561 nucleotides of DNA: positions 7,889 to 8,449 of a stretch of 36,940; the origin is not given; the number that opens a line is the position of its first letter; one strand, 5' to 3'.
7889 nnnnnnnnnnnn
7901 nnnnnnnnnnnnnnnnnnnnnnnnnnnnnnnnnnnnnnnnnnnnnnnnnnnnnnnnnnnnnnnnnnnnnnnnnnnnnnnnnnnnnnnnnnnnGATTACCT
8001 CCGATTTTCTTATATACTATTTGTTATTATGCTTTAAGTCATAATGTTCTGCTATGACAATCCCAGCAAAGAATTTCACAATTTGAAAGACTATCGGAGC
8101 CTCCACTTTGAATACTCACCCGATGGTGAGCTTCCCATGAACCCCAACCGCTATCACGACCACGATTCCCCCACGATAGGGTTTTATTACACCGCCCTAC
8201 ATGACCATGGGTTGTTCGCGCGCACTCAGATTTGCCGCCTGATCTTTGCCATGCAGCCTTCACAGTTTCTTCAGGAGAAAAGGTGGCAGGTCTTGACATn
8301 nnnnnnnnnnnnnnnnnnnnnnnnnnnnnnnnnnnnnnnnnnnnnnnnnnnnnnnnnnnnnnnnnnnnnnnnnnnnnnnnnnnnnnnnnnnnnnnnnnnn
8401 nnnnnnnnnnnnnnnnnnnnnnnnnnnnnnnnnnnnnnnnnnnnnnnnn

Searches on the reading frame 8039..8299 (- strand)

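Call 44: search_protein_families(library=pfam, proteins=[window:8039-8299:-], max_evalue=0.01)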
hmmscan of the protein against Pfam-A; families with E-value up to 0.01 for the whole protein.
window:8039-8299:- (86 aa): 1 family
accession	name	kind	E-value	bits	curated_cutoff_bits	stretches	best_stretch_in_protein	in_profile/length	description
PF01844.29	HNH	-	1.7e-08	34.9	21.4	1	49-84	10-43/47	HNH endonuclease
